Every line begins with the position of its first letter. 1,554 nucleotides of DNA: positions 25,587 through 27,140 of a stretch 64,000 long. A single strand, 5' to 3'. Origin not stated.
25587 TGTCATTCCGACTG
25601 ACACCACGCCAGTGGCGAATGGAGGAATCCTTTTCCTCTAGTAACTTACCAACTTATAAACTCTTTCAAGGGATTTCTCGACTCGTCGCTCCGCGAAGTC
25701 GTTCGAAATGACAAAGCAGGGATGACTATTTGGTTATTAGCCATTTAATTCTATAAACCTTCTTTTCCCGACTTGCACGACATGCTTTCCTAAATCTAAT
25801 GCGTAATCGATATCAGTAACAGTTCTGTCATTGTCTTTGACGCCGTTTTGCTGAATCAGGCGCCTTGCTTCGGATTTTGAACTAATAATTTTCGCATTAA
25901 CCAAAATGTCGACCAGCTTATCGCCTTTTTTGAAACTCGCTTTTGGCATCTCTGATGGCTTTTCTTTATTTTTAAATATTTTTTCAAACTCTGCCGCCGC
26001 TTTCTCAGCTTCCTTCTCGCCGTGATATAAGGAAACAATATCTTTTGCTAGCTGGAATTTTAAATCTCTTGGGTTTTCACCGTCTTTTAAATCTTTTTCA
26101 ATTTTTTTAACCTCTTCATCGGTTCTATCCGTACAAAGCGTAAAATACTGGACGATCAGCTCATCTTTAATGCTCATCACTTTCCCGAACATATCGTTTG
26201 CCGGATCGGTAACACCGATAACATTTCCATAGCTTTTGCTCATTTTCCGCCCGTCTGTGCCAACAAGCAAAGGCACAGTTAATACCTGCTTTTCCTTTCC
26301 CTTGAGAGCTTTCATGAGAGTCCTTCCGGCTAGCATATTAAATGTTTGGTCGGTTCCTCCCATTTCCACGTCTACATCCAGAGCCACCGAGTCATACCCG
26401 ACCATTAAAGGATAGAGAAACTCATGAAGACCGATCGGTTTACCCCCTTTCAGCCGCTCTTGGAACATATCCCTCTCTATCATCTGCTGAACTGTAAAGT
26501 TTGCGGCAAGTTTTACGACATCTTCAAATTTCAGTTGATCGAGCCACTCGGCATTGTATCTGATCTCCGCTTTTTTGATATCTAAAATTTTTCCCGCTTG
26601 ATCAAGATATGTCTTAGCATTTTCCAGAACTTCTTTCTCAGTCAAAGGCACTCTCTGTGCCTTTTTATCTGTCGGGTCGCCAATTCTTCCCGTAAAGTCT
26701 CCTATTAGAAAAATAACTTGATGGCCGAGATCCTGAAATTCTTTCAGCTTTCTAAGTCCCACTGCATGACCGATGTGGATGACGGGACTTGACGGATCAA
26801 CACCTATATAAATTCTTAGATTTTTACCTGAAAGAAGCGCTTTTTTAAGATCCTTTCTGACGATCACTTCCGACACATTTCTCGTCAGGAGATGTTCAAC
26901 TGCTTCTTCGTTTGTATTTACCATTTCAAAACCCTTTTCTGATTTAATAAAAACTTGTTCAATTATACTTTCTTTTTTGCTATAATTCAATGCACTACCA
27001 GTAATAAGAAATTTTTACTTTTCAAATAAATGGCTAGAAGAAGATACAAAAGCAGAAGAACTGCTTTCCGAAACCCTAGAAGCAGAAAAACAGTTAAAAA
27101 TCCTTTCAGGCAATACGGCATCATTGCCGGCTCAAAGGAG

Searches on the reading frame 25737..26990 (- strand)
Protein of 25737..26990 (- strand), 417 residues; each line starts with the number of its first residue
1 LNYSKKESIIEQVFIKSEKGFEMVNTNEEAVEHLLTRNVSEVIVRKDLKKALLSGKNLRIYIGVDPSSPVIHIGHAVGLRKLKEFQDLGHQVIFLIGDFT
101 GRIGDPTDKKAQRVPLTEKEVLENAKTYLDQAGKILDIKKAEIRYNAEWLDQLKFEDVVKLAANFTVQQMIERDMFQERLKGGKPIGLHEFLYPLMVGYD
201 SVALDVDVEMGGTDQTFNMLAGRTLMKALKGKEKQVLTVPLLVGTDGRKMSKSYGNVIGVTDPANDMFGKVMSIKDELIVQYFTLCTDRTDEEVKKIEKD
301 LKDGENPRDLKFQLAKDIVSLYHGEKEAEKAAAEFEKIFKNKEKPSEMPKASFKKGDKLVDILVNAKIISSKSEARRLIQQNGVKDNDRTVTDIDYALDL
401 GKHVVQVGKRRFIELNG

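Call 78: list_cluster_members(proteins=[P0001, P0003, P0005, window:25737-26990:-, window:12154-13440:-])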
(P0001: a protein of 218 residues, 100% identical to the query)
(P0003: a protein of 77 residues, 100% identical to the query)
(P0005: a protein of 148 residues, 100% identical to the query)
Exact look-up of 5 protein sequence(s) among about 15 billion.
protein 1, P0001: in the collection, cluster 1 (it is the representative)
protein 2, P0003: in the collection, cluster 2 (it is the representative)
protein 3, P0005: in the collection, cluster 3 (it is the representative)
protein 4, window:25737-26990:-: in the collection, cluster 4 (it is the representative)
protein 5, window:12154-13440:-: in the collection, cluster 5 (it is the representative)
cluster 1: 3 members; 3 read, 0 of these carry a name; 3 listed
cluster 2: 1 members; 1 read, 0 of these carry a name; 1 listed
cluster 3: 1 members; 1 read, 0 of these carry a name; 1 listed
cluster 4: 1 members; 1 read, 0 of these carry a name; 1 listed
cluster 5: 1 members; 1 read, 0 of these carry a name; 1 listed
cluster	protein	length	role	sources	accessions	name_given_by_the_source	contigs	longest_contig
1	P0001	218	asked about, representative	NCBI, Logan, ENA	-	-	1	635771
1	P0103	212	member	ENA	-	-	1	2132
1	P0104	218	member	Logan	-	-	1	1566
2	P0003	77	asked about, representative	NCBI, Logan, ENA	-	-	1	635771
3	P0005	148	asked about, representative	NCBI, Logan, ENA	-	-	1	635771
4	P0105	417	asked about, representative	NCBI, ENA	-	-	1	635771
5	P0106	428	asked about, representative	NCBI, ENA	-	-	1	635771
